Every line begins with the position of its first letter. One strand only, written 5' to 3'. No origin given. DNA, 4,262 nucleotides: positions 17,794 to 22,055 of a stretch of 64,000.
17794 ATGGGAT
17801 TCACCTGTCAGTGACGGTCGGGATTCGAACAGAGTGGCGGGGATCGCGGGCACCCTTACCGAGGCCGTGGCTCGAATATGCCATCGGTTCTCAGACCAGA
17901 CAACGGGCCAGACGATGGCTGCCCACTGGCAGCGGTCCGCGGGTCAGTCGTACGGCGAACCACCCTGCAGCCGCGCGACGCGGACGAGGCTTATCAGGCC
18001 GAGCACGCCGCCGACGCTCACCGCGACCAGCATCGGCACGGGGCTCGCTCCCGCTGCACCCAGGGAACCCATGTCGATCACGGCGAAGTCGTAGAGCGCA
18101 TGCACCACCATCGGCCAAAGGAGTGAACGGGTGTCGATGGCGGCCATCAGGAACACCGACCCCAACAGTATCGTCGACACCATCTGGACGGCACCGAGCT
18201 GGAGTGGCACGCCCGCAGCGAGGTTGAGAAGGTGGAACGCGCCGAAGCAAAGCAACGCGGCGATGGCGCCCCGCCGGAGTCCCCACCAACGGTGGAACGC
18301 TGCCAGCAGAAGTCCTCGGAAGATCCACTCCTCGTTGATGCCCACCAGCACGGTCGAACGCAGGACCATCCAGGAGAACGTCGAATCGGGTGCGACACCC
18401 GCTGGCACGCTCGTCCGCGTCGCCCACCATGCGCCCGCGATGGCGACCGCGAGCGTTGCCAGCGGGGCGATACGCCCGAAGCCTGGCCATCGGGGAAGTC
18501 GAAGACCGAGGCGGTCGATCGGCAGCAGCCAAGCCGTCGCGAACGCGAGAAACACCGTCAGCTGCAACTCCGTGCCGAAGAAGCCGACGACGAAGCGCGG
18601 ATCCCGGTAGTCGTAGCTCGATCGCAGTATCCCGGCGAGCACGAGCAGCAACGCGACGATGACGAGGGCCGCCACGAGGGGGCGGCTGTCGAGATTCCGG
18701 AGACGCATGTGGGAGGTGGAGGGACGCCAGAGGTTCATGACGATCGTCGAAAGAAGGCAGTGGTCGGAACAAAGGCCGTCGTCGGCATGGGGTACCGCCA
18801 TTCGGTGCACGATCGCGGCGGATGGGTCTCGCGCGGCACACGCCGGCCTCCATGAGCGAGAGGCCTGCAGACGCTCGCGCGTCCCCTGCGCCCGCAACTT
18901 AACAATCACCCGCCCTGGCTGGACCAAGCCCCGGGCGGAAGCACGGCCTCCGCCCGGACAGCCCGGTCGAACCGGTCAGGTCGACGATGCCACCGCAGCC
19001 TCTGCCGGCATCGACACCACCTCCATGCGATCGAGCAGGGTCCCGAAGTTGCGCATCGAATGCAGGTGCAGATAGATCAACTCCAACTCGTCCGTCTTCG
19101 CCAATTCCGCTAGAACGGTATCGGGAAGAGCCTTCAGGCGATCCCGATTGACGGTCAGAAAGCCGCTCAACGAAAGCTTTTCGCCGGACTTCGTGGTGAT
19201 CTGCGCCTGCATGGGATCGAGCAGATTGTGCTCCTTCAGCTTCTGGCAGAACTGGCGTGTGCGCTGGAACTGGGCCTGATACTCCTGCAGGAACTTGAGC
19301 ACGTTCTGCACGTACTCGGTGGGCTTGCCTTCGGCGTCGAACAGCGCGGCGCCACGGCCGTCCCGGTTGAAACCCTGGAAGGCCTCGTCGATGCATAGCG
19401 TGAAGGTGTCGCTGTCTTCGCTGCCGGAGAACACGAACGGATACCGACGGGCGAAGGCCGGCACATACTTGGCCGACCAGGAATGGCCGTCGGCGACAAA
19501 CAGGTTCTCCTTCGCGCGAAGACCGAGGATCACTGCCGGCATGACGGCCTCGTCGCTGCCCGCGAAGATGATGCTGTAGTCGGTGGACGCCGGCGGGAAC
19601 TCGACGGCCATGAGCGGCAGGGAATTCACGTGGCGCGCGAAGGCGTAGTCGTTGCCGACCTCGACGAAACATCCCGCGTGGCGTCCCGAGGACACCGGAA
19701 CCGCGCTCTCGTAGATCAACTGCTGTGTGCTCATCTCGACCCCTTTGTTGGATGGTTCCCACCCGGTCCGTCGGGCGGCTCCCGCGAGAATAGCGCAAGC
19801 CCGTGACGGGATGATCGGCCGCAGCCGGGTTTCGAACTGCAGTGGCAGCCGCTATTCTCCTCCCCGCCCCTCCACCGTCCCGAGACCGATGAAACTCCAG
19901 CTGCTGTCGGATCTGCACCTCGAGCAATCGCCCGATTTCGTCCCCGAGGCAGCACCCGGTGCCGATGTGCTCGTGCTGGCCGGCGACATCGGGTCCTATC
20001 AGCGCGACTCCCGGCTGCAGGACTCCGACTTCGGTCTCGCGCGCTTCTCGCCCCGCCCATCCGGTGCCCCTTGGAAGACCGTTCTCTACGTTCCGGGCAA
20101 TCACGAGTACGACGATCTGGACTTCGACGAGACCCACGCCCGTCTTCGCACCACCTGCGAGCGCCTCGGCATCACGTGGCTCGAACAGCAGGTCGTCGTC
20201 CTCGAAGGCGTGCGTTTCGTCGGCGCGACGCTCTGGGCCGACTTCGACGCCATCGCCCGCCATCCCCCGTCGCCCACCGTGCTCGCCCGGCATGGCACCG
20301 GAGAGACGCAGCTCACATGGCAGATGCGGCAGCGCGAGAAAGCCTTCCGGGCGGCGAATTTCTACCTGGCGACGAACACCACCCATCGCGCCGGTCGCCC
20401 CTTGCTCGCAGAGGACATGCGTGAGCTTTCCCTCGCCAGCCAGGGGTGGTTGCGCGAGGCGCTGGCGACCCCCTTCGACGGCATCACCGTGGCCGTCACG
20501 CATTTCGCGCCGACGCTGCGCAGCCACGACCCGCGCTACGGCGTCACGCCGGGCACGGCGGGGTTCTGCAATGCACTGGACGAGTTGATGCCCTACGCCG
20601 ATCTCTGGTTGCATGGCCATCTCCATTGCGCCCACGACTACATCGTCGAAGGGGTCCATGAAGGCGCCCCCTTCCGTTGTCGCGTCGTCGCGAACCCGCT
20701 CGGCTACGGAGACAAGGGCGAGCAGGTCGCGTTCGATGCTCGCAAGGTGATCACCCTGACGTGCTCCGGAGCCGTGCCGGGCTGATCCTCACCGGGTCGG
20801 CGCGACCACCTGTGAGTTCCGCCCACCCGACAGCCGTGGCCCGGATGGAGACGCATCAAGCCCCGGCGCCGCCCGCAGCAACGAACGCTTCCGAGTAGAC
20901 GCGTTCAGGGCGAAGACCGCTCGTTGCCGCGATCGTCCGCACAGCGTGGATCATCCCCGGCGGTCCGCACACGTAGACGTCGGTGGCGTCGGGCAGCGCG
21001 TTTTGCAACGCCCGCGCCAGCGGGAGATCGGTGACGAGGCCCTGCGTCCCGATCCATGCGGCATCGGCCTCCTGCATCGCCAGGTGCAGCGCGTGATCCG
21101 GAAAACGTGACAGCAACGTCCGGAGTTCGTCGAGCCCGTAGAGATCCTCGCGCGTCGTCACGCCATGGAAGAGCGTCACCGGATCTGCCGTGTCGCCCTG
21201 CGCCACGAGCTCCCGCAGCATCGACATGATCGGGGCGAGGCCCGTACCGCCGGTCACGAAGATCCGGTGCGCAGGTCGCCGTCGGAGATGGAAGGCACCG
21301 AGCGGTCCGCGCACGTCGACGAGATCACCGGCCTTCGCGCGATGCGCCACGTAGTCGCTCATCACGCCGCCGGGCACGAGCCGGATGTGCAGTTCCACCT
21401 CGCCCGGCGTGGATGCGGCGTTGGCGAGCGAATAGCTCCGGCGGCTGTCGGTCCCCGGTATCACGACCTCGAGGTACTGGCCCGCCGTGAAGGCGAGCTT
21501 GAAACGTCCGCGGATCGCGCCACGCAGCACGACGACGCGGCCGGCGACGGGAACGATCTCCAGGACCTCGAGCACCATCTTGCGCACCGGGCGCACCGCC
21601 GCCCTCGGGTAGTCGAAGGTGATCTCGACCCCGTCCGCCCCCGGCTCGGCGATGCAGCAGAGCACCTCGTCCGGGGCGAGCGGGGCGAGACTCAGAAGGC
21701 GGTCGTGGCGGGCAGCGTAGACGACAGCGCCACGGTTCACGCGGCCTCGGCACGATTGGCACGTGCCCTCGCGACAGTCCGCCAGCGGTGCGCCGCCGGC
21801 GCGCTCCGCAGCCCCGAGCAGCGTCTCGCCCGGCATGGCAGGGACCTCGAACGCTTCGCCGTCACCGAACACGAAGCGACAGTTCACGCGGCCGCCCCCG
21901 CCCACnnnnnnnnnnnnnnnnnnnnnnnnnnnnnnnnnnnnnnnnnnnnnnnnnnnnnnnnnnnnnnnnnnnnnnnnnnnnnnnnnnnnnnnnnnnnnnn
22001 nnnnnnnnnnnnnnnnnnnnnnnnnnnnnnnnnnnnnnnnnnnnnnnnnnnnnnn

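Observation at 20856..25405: Sigma-54-type promoter in front of a compact GS-like ligase / Rieske oxygenase / SDR / ferredoxin-reductase operon: candidate nitrogen-regulated gamma-glutamyl-amine oxidation pathway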

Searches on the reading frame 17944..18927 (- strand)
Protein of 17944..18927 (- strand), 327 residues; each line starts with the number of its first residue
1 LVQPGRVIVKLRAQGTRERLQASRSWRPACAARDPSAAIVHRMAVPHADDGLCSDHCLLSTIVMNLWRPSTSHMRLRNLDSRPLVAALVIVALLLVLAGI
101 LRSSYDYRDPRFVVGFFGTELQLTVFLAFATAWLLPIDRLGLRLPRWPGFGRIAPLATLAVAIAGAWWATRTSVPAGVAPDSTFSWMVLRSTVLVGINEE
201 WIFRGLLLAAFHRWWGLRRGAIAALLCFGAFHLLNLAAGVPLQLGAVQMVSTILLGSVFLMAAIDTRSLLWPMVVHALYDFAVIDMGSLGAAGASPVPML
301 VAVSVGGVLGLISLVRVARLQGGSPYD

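Call 8: search_protein_families(library=pfam, proteins=[window:17944-18927:-])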
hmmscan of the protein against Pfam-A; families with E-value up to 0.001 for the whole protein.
window:17944-18927:- (327 aa): 1 family
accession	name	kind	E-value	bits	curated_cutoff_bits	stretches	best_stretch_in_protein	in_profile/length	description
PF02517.21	Rce1-like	-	4.3e-16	59.4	22.4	1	183-281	3-92/93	Type II CAAX prenyl endopeptidase Rce1-like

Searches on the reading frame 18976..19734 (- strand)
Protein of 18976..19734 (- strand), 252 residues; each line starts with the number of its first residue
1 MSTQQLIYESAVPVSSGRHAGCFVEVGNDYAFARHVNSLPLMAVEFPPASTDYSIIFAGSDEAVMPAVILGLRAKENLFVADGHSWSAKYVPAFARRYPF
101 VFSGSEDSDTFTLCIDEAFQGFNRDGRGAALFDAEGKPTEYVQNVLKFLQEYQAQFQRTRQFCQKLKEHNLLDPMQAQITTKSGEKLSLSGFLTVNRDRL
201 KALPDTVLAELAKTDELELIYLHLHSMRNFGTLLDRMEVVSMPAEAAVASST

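Call 8: search_protein_families(library=pfam, proteins=[window:18976-19734:-])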
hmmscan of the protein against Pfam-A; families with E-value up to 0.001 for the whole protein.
window:18976-19734:- (252 aa): 1 family
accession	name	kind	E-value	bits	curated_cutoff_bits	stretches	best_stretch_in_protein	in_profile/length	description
PF07277.16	SapC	-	1.2e-72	244.5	28.9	1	16-233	3-220/220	SapC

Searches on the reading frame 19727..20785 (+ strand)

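Call 8: search_protein_families(library=pfam, proteins=[window:19727-20785:+])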
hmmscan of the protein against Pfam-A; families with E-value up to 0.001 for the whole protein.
window:19727-20785:+ (352 aa): 2 families
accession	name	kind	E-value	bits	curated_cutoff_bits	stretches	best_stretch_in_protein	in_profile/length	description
PF00149.33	Metallophos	-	7.6e-08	33.5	21.5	1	59-301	5-190/191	Calcineurin-like phosphoesterase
PF12850.12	Metallophos_2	-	0.00093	19.7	27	0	55-133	1-60/154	Calcineurin-like phosphoesterase superfamily domain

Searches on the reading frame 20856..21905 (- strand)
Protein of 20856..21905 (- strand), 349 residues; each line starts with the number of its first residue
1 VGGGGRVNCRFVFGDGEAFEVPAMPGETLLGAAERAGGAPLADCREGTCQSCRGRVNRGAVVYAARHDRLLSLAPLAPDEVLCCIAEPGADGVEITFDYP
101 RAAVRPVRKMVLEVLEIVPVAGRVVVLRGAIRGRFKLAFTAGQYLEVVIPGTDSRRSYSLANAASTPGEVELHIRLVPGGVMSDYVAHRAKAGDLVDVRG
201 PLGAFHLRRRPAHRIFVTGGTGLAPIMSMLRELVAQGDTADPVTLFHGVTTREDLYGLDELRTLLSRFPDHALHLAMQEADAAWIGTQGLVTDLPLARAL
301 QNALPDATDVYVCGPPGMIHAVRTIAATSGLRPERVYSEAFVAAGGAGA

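Call 5: search_protein_families(library=pfam, proteins=[window:20856-21905:-])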
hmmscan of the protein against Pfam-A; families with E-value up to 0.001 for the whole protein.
window:20856-21905:- (349 aa): 3 families
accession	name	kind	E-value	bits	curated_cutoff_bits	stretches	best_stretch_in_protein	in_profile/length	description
PF00175.26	NAD_binding_1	-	1.1e-20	74.7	22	1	216-323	1-108/109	Oxidoreductase NAD-binding domain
PF00970.30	FAD_binding_6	-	1.3e-15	58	21.1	1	136-206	27-98/99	Oxidoreductase FAD-binding domain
PF00111.32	Fer2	-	2.9e-11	43.6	21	1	15-88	4-76/77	2Fe-2S iron-sulfur cluster binding domain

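Call 6: search_protein_families(library=ncbifam, proteins=[window:20856-21905:-])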
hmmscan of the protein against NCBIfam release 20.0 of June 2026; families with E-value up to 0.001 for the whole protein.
window:20856-21905:- (349 aa): 28 families (the best 25 are shown)
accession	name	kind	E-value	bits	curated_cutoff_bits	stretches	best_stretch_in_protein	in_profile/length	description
NF045803.1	MethMoxFADbindMmoC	equivalog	2.3e-71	240.4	500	1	13-343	8-342/343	aromatic/alkene monooxygenase hydroxylase FAD-binding subunit MmoC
NF008822.0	PRK11872.1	equivalog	6e-60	203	402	1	11-343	7-337/341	anthranilate 1,2-dioxygenase electron transfer component AntC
NF040810.1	BenC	equivalog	3e-58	197.6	430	1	12-343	6-332/333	benzoate 1,2-dioxygenase electron transfer component BenC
TIGR02160.1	PA_CoA_Oxy5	hypoth_equivalog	1.6e-29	102.9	420.8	1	138-344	32-244/352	1,2-phenylacetyl-CoA epoxidase subunit PaaE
NF005963.0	PRK08051.1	equivalog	6.1e-29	101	230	1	127-341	19-230/233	NAD(P)H-flavin reductase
NF007964.0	PRK10684.1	equivalog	4.6e-28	98.1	383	1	138-344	36-240/333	NADH oxidoreductase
NF058606.1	GlBtMonoRdsGbcB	equivalog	9e-27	93.9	500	1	139-343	43-249/362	glycine betaine monooxygenase reductase subunit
NF052252.1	flav_redu_LuxG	exception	7.8e-23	80.9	340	1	126-341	15-229/232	flavin mononucleotide reductase LuxG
NF009805.0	PRK13289.1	equivalog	1.2e-21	77.2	432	1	137-343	183-394/399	NO-inducible flavohemoprotein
TIGR01941.1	nqrF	equivalog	3.8e-21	75.5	295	1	153-337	204-399/405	NADH:ubiquinone reductase (Na(+)-transporting) subunit F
NF006220.0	PRK08345.1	subfamily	7.2e-18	64.8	395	1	136-337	40-247/294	cytochrome-c3 hydrogenase subunit gamma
TIGR02911.1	sulfite_red_B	equivalog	1.2e-13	50.8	288.6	1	132-337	24-220/261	anaerobic sulfite reductase subunit AsrB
NF004317.0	PRK05713.1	equivalog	3.9e-13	49.3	338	1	26-284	16-264/312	iron-sulfur-binding ferredoxin reductase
NF040830.1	sulfhyd_ShyC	equivalog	1.2e-11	44.3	600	1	136-337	36-241/288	NAD(P)-dependent hydrogenase/sulfhydrogenase 2 subunit gamma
NF040835.1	sulfhyd_HydG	equivalog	3e-11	43.1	650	1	136-338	47-245/292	NADPH-dependent hydrogenase/sulfhydrogenase 1 subunit gamma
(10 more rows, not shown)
